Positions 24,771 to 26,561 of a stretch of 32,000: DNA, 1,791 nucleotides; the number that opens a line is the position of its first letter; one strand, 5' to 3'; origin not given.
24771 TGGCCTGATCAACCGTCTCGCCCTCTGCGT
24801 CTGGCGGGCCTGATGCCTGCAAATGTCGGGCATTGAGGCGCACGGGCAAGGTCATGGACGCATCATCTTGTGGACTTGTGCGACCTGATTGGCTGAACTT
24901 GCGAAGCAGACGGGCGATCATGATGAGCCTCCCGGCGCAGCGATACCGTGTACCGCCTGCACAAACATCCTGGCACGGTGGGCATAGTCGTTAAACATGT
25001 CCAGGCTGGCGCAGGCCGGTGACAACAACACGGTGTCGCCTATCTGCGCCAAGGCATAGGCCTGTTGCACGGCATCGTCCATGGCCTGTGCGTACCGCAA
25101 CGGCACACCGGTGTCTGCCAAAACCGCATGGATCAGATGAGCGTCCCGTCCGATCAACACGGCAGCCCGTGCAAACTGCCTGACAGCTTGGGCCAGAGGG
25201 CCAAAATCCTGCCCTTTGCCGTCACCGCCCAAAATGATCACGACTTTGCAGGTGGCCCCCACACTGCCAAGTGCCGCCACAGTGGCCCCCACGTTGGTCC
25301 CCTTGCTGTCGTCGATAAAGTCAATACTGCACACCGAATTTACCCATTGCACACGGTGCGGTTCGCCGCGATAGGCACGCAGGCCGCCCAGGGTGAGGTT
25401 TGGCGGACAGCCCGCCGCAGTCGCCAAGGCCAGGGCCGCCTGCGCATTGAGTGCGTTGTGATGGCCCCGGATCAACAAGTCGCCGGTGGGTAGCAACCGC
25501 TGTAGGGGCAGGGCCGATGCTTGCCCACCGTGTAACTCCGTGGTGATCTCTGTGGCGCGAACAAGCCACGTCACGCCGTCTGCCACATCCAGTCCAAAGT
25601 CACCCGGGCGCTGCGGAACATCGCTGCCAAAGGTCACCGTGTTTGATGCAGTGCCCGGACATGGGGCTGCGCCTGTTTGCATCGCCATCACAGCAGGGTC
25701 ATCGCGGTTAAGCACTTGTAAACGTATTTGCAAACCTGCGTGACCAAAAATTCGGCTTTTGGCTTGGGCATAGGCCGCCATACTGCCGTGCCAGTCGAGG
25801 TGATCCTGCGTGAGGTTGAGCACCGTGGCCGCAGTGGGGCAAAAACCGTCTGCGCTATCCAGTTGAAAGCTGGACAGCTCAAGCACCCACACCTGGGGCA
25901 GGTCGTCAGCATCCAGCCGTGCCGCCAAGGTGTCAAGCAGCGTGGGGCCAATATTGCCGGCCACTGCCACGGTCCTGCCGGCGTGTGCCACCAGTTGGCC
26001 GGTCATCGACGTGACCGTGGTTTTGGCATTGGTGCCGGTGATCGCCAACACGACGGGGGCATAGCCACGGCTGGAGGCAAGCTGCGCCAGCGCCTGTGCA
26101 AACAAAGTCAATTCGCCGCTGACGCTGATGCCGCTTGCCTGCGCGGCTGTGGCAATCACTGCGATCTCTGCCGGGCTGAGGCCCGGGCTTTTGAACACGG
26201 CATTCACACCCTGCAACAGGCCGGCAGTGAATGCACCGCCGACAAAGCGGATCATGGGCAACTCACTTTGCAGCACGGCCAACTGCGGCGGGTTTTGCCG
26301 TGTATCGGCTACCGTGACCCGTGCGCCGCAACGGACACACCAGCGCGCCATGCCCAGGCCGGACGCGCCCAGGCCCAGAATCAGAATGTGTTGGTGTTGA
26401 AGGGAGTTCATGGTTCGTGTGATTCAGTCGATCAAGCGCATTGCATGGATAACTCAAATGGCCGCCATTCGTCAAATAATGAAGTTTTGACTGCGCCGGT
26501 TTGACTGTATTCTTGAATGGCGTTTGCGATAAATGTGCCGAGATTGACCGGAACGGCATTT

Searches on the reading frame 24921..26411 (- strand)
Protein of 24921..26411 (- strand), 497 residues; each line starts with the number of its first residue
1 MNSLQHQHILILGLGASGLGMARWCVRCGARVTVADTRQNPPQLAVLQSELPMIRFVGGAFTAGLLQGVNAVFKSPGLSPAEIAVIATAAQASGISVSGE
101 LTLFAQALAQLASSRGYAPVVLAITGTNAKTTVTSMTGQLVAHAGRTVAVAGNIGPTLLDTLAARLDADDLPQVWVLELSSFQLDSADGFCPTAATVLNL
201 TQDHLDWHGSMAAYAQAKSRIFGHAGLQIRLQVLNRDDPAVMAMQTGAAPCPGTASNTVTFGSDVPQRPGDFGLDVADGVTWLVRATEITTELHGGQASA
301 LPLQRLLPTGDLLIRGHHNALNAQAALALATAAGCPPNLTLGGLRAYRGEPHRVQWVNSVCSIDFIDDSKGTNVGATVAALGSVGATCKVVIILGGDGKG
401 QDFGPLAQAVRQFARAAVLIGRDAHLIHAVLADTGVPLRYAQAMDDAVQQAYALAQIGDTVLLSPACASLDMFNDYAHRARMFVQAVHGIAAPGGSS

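Call 3: search_protein_families(library=pfam, proteins=[window:24921-26411:-], max_evalue=0.1)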
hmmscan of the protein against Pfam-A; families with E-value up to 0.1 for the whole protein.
window:24921-26411:- (497 aa): 5 families
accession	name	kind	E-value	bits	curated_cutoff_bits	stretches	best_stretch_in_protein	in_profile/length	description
PF08245.18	Mur_ligase_M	-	5.2e-25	89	24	1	124-330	1-200/200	Mur ligase middle domain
PF21799.2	MurD-like_N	-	2.6e-15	56.9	27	1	8-98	2-87/88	Mur ligase MurD-like, N-terminal domain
PF02875.26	Mur_ligase_C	-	9.3e-15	56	28.4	1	352-467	1-127/127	Mur ligase, glutamate ligase domain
PF01262.27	AlaDh_PNT_C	-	0.039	13.8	23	1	5-40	27-62/214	Alanine dehydrogenase/PNT, C-terminal domain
PF02826.25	2-Hacid_dh_C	-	0.068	13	25.1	0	2-43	32-73/178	D-isomer specific 2-hydroxyacid dehydrogenase, NAD binding domain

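Call 12: find_homologous_proteins(query=window:24921-26411:-, max_evalue=1e-50)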
Query window:24921-26411:- (497 aa): 8000 proteins with E <= 1e-50 among 8000 candidates; the best 120 are listed.
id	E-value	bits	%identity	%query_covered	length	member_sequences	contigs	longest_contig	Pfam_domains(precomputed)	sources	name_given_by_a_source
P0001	0.0e+0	1078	99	100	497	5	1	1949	PF02875.27,PF08245.19,PF21799.3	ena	-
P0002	1.0e-199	682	64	100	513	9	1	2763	PF02875.27,PF08245.19,PF21799.3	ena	-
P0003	4.4e-195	667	66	99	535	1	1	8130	PF02875.27,PF08245.19,PF21799.3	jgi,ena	-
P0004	1.4e-192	659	65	100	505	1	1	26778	PF02875.27,PF08245.19,PF21799.3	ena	-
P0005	1.8e-192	659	64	100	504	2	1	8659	PF02875.27,PF08245.19,PF21799.3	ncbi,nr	ncbi:MAG: UDP-N-acetylmuramoyl-L-alanine--D-glutamate ligase [Betaproteobacteria bacterium HGW-Betap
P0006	4.9e-192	657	65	100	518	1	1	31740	PF02875.27,PF08245.19,PF21799.3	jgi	jgi:UDP-N-acetylmuramoylalanine--D-glutamate ligase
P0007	1.9e-191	655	65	100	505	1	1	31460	PF02875.27,PF08245.19,PF21799.3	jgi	jgi:UDP-N-acetylmuramoylalanine--D-glutamate ligase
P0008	4.1e-191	654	64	100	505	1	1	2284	PF02875.27,PF08245.19,PF21799.3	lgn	-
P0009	1.5e-190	652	64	100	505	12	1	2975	PF02875.27,PF08245.19,PF21799.3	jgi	jgi:UDP-N-acetylmuramoylalanine--D-glutamate ligase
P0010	2.2e-190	652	64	100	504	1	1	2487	PF02875.27,PF08245.19,PF21799.3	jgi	jgi:UDP-N-acetylmuramoylalanine--D-glutamate ligase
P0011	2.6e-190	652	64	100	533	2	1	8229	PF02875.27,PF08245.19,PF21799.3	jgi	jgi:UDP-N-acetylmuramoylalanine--D-glutamate ligase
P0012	2.9e-190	651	64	100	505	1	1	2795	PF02875.27,PF08245.19,PF21799.3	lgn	-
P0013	3.1e-190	651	63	99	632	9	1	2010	PF02875.27,PF08245.19,PF21799.3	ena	-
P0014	3.7e-190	651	64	100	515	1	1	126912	PF02875.27,PF08245.19,PF21799.3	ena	-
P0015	5.3e-190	650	64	98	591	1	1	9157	PF02875.27,PF08245.19,PF21799.3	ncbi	-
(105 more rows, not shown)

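Call 13: find_encoding_contigs(protein=P0001, flank=6000, max_places=10)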
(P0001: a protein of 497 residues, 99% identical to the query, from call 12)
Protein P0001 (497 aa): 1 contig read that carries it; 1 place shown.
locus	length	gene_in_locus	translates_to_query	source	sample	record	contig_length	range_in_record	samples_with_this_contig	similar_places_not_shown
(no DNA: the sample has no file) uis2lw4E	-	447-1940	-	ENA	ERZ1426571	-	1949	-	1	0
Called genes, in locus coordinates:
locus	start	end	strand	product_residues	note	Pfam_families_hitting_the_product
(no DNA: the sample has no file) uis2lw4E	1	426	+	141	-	?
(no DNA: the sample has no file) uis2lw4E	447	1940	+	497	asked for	PF21799:MurD-like_N, PF08245:Mur_ligase_M, PF02875:Mur_ligase_C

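Call 14: find_encoding_contigs(protein=P0003, flank=5000, max_places=3)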
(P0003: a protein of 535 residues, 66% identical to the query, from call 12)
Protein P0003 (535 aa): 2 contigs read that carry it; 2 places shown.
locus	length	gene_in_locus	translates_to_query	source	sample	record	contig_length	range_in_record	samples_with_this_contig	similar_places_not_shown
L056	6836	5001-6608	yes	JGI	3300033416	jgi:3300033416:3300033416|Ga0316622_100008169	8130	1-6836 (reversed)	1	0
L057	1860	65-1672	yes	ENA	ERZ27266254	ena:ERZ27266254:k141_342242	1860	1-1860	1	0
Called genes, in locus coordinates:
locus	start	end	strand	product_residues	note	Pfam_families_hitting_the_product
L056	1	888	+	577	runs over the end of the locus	PF03717:PBP_dimer, PF21922:PBP_dimer_2 (weak), PF00905:Transpeptidase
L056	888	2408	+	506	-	PF08245:Mur_ligase_M, PF02875:Mur_ligase_C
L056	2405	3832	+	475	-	PF01225:Mur_ligase, PF08245:Mur_ligase_M, PF02875:Mur_ligase_C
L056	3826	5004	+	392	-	PF10555:MraY_sig1 (weak), PF00953:Glycos_transf_4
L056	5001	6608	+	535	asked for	PF21799:MurD-like_N, PF08245:Mur_ligase_M, PF02875:Mur_ligase_C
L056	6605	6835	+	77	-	?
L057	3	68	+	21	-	?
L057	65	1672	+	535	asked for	PF21799:MurD-like_N, PF08245:Mur_ligase_M, PF02875:Mur_ligase_C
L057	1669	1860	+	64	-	?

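Call 15: find_encoding_contigs(protein=P0004, flank=5000, max_places=3)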
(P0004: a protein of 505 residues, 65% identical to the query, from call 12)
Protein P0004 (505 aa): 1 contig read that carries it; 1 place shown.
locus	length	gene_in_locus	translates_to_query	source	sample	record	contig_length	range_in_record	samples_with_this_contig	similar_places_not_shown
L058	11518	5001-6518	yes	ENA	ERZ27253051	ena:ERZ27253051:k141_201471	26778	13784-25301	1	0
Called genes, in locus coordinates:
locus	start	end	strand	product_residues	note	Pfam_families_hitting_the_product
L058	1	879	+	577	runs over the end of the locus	PF03717:PBP_dimer, PF21922:PBP_dimer_2 (weak), PF00905:Transpeptidase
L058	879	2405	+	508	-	PF08245:Mur_ligase_M, PF02875:Mur_ligase_C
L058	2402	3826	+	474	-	PF01225:Mur_ligase, PF08245:Mur_ligase_M, PF02875:Mur_ligase_C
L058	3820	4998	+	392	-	PF10555:MraY_sig1 (weak), PF00953:Glycos_transf_4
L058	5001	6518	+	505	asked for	PF21799:MurD-like_N, PF08245:Mur_ligase_M, PF02875:Mur_ligase_C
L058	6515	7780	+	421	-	PF01098:FTSW_RODA_SPOVE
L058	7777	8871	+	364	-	PF03033:Glyco_transf_28, PF13579:Glyco_trans_4_4 (faint), PF04101:Glyco_tran_28_C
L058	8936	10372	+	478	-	PF01225:Mur_ligase, PF08245:Mur_ligase_M, PF02875:Mur_ligase_C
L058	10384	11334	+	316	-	PF01820:Dala_Dala_lig_N, PF02222:ATP-grasp (weak), PF02655:ATP-grasp_3, PF07478:Dala_Dala_lig_C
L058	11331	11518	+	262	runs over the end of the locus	PF08478:POTRA_1, PF03799:FtsQ_DivIB_C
